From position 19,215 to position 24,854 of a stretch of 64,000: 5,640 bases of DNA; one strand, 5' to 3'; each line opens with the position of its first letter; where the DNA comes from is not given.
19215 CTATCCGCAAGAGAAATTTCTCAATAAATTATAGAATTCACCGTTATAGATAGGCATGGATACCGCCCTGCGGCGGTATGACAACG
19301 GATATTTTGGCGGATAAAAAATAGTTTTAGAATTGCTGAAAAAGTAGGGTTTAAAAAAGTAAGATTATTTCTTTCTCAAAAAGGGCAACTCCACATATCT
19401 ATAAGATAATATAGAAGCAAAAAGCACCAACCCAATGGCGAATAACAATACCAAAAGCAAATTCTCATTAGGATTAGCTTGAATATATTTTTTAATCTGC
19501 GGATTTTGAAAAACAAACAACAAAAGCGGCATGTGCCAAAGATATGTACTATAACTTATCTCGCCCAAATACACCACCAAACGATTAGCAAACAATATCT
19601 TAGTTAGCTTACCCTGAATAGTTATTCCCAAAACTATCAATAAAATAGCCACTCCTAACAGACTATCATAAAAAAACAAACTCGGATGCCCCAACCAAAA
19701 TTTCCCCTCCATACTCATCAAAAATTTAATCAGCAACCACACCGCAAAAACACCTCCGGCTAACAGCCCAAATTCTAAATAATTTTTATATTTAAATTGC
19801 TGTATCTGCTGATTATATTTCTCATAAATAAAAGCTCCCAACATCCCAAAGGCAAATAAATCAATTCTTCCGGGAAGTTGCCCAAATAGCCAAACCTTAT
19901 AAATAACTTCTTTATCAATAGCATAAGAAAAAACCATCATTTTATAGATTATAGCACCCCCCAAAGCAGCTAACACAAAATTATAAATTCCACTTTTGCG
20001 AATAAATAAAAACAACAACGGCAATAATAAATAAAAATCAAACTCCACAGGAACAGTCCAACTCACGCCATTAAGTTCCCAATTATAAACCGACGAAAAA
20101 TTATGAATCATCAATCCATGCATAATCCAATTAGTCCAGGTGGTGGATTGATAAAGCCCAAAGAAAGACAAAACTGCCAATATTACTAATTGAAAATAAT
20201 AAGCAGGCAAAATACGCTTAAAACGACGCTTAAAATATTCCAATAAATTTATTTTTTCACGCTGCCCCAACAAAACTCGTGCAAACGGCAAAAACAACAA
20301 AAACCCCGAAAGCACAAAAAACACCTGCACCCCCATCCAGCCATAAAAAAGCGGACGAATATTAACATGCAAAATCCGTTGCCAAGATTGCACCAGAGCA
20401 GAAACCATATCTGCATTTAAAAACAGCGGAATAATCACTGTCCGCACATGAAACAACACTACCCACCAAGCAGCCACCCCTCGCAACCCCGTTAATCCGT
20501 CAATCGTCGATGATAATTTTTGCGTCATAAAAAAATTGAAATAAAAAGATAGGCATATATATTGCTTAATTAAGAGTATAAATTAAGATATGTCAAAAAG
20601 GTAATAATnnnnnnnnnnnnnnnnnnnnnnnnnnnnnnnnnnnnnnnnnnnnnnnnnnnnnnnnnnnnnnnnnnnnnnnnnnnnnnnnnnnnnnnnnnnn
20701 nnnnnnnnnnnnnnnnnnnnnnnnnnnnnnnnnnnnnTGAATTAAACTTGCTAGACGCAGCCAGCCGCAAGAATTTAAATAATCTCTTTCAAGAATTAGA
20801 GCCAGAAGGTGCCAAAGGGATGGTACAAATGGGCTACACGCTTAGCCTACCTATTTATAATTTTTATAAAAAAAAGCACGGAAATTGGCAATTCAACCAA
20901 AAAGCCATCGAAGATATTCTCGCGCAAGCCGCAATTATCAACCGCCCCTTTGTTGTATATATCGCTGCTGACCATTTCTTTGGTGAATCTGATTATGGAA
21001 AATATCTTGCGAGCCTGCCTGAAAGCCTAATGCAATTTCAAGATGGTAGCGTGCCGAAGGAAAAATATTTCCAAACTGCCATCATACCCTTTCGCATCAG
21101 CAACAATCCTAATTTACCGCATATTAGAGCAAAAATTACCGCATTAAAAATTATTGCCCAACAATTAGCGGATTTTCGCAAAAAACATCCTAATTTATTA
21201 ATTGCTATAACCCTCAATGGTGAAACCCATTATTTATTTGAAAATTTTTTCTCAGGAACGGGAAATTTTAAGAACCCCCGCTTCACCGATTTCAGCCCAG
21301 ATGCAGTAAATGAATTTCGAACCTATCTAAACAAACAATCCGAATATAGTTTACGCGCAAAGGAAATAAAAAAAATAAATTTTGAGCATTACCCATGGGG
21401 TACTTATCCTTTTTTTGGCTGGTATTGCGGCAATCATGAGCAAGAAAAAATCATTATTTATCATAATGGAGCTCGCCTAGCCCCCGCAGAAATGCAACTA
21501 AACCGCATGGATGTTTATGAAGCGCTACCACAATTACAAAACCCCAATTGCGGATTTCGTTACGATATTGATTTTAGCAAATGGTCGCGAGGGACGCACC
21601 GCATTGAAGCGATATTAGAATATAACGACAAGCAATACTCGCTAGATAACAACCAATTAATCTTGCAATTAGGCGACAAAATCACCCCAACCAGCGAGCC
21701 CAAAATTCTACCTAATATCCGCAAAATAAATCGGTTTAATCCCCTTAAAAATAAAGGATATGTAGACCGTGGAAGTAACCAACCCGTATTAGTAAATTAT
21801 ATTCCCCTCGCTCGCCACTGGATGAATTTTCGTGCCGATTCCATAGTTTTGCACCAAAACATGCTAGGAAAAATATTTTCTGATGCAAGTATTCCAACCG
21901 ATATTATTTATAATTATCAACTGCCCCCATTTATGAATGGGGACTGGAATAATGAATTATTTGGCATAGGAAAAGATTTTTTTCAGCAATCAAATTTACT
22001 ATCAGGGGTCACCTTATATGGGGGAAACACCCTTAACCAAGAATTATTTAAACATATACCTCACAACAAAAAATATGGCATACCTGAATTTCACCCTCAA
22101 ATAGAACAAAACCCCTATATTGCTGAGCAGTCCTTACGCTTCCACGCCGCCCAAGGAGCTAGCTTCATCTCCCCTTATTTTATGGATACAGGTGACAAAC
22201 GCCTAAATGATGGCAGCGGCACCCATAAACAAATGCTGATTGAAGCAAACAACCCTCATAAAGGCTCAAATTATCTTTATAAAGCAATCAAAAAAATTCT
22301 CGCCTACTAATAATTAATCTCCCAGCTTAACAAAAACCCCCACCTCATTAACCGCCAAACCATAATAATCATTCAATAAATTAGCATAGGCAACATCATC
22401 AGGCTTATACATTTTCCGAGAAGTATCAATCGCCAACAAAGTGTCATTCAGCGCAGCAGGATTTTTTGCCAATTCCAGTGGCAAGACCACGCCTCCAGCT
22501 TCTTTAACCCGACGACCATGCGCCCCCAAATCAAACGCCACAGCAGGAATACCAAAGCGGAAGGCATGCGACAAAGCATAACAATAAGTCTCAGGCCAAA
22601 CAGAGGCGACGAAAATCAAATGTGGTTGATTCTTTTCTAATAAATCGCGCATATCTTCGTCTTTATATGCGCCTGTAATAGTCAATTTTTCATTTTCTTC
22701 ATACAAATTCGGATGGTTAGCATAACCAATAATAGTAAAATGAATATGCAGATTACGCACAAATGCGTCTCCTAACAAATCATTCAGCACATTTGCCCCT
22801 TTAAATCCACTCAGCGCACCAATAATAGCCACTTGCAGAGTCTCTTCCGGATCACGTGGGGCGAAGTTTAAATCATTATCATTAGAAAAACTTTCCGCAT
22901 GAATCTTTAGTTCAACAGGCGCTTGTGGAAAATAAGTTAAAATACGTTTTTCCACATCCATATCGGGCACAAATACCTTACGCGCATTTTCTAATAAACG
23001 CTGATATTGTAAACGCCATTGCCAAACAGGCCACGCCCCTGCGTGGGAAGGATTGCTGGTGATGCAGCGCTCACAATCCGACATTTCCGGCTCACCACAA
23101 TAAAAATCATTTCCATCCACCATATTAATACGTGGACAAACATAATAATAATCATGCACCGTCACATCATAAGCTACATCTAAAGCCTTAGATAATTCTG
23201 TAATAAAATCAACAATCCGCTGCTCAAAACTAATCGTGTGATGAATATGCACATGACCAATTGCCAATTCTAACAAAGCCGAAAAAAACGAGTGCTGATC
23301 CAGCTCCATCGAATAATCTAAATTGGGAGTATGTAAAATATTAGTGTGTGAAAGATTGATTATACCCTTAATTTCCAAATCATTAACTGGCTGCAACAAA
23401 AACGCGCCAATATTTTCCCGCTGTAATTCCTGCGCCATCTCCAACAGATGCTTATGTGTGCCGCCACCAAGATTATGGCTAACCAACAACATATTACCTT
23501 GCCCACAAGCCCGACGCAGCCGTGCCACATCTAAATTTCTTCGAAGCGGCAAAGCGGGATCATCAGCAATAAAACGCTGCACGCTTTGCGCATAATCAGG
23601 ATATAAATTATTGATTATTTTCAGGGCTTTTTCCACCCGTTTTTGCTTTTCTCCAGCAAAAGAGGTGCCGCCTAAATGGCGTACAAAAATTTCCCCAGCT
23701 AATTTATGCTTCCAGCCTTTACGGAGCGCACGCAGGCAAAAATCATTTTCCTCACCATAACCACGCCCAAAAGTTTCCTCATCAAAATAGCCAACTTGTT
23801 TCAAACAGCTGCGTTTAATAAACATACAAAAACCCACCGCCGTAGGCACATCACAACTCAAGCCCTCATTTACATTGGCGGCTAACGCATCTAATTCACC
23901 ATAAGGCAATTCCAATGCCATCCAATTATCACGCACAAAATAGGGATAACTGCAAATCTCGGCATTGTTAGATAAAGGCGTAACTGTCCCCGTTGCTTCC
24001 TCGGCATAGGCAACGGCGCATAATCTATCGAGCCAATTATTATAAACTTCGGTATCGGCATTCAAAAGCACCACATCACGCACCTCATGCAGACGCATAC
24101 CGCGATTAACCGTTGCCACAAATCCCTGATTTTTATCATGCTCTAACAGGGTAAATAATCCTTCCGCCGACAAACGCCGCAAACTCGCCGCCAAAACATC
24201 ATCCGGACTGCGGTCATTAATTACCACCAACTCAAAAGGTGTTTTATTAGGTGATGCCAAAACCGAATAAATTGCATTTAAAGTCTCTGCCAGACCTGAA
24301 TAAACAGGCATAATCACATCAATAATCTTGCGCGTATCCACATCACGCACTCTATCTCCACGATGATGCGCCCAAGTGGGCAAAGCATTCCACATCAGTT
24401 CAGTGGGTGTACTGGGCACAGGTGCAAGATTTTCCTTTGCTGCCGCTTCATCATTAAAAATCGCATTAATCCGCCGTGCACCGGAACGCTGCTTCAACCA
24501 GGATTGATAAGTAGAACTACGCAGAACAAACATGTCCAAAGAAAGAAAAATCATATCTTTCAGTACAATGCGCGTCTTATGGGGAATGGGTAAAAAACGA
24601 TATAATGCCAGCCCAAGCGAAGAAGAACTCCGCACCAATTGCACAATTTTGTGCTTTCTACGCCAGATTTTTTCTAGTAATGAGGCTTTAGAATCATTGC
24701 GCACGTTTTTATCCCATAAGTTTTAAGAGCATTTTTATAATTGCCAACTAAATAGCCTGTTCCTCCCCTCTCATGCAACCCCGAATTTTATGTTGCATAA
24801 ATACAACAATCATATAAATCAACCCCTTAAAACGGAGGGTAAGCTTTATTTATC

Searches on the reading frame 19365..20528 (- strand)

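Call 81: search_protein_families(library=pfam, proteins=[window:19365-20528:-], max_evalue=0.00001)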
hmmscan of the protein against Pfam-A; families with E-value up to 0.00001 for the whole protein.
window:19365-20528:- (387 aa): 1 family
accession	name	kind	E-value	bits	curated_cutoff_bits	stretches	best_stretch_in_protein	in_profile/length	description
PF01757.29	Acyl_transf_3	-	8.5e-29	101.1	31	1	10-374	2-324/326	Acyltransferase domain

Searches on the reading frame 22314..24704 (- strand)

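Call 81: search_protein_families(library=pfam, proteins=[window:22314-24704:-], max_evalue=0.00001)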
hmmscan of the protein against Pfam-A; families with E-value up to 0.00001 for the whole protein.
window:22314-24704:- (796 aa): 2 families
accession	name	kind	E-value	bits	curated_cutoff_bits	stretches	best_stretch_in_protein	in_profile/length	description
PF00535.33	Glycos_transf_2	-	3.2e-12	47.2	23.3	1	130-241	2-112/168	Glycosyl transferase family 2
PF13641.12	Glyco_tranf_2_3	-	5.9e-09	36.7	27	1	141-351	16-219/230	Glycosyltransferase like family 2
